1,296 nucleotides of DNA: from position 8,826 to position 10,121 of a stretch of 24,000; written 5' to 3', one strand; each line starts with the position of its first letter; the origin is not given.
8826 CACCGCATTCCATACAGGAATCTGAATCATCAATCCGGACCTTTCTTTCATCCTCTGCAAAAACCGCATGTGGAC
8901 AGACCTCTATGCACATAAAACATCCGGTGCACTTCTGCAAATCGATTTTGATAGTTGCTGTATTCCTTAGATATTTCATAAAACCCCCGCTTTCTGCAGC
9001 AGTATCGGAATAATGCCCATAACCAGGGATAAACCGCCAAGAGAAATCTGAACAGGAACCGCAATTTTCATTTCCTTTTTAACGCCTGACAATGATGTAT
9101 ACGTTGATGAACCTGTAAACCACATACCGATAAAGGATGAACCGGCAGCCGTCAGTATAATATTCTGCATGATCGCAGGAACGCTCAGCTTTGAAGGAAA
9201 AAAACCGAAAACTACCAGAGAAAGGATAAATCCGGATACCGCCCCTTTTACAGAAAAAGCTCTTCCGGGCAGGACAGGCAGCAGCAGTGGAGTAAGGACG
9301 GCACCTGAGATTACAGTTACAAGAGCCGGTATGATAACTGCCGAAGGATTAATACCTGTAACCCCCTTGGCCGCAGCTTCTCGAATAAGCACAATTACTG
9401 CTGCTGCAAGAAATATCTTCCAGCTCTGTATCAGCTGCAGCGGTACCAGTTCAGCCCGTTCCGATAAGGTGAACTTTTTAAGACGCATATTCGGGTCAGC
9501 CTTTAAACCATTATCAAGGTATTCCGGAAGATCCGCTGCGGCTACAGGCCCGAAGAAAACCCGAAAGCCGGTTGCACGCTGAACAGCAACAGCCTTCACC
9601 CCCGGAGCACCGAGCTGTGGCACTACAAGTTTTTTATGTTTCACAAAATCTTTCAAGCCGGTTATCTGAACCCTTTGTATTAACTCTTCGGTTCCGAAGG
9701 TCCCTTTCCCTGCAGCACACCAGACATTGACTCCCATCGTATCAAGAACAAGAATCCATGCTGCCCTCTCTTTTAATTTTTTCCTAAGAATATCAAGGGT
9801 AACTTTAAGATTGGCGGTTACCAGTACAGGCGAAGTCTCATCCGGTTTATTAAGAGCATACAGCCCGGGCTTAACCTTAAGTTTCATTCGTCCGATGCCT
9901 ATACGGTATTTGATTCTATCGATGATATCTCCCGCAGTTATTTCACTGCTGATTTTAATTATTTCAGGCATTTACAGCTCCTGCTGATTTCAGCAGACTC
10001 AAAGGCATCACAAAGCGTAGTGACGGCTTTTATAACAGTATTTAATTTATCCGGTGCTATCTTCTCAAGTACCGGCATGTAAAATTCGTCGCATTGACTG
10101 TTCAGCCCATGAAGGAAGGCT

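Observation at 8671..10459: Mercury-methylation gene pair hgcAB in a three-gene, translationally coupled operon led by a MarR-type regulator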

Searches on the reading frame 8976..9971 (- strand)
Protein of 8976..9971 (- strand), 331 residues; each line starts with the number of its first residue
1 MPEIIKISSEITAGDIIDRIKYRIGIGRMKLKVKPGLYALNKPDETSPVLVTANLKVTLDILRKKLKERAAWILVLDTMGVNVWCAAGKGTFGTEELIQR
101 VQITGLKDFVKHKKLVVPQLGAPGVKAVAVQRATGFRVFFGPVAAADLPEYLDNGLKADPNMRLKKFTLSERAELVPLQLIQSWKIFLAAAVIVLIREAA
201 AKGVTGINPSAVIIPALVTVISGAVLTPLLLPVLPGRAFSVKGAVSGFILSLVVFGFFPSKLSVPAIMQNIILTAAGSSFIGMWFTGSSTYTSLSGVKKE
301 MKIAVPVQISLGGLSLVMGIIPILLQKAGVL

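Call 3: search_protein_families(library=pfam, proteins=[window:8976-9971:-], max_evalue=0.01)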
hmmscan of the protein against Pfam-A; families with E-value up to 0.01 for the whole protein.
window:8976-9971:- (331 aa): 1 family
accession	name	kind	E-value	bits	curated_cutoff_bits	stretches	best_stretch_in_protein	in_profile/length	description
PF03599.22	CdhD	-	1e-10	41.4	24.8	1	29-142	264-377/387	CO dehydrogenase/acetyl-CoA synthase delta subunit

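Call 4: search_protein_families(library=ncbifam, proteins=[window:8976-9971:-], max_evalue=0.01)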
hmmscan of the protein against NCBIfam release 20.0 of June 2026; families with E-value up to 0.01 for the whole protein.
window:8976-9971:- (331 aa): 3 families
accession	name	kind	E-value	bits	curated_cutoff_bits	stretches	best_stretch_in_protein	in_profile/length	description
NF040863.1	HgcA_corrinoid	equivalog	3.5e-116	387.9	275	1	4-320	1-320/325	mercury methylation corrinoid protein HgcA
NF043039.1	HgcAB_like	equivalog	8.5e-55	186.7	285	1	30-290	13-277/350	HgcAB-like fusion protein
NF003195.0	PRK04165.1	equivalog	6e-20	71.6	306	1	31-154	322-445/450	acetyl-CoA decarbonylase/synthase complex subunit gamma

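Call 7: find_related_loci(query=window:8976-9971:-, collection=genome_contigs, flank=5000)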
Query window:8976-9971:- (331 aa) in genome_contigs; peptide patterns used: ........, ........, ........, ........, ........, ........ (x = any residue, [..] = any of these).
95 stretches matched a pattern; 10 encode a relative of the query (tblastn E <= 1e-3); 10 distinct loci.
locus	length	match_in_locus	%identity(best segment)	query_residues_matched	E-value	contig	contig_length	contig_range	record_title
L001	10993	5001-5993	86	1-331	0e+0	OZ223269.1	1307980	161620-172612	MAG: Spirochaetia bacterium isolate 50ab941f-e521-41e2-bb97-00a459704a5b genome assembly, chromosome: 6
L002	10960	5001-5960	45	3-317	5e-85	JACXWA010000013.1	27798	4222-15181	MAG: Candidatus Sulfomarinibacter kjeldsenii isolate MAG AM3-A scaffold_127, whole genome shotgun sequence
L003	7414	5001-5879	44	23-310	7e-78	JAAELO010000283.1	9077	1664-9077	MAG: Desulfobacterales bacterium isolate Bpl_7 BplG_CONTIG2062504, whole genome shotgun sequence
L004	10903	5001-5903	46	6-308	8e-76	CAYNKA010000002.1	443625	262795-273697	MAG TPA_asm: uncultured Spirochaetaceae bacterium isolate binchicken_co20_228 genome assembly, contig: NODE_16_length_44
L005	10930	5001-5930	44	5-321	2e-69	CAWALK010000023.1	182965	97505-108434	MAG: uncultured archaeon isolate MFD01872.bin.1.337 genome assembly, contig: contig_90442, whole genome shotgun sequence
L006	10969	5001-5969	41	3-329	4e-69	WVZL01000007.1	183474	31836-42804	MAG: Candidatus Aminicenantes bacterium isolate CS4-C018 C_merged_R1_(paired)_contig_5072, whole genome shotgun sequence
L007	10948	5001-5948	42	11-331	6e-60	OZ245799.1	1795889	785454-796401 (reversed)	MAG: Methanocorpusculum sp. isolate 65d8b232-5860-4662-a7e2-22d2eb1f564a genome assembly, chromosome: 1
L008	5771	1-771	37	54-320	1e-44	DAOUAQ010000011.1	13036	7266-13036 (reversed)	MAG TPA_asm: Anaerolineae bacterium isolate H66_674 k113_380383, whole genome shotgun sequence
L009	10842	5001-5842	56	35-321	9e-44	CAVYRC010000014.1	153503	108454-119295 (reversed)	MAG: Candidatus Bathyarchaeota archaeon isolate MFD05942.bin.2.208 genome assembly, contig: contig_73226, whole genome s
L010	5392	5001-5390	51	1-130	3e-38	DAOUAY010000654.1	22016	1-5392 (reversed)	MAG TPA_asm: Anaerolineae bacterium isolate H67_697 k125_571478, whole genome shotgun sequence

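Call 52: search_solved_structures(query=window:8976-9971:-, max_evalue=0.01, show_alignments=1)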
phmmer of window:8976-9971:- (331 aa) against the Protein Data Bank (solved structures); distinct sequences matched with E-value up to 0.01: 4.
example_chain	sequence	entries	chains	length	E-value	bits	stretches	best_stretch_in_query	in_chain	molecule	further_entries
2h9a_A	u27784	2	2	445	4.4e-09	39.6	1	11-150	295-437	Carbon monoxide dehydrogenase corrinoid/iron-sulfur protein, gamma subunit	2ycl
4c1n_A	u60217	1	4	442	4.7e-09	39.5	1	11-149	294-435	CARBON MONOXIDE DEHYDROGENASE CORRINOID/IRON-SULFUR PROTEIN, GAMMA SUBUNIT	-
4djd_C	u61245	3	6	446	1.2e-05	28.3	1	30-148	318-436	Corrinoid/iron-sulfur protein large subunit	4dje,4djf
9fzy_F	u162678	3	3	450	6.1e-05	26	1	31-119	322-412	Corrinoid iron-sulfur protein large subunit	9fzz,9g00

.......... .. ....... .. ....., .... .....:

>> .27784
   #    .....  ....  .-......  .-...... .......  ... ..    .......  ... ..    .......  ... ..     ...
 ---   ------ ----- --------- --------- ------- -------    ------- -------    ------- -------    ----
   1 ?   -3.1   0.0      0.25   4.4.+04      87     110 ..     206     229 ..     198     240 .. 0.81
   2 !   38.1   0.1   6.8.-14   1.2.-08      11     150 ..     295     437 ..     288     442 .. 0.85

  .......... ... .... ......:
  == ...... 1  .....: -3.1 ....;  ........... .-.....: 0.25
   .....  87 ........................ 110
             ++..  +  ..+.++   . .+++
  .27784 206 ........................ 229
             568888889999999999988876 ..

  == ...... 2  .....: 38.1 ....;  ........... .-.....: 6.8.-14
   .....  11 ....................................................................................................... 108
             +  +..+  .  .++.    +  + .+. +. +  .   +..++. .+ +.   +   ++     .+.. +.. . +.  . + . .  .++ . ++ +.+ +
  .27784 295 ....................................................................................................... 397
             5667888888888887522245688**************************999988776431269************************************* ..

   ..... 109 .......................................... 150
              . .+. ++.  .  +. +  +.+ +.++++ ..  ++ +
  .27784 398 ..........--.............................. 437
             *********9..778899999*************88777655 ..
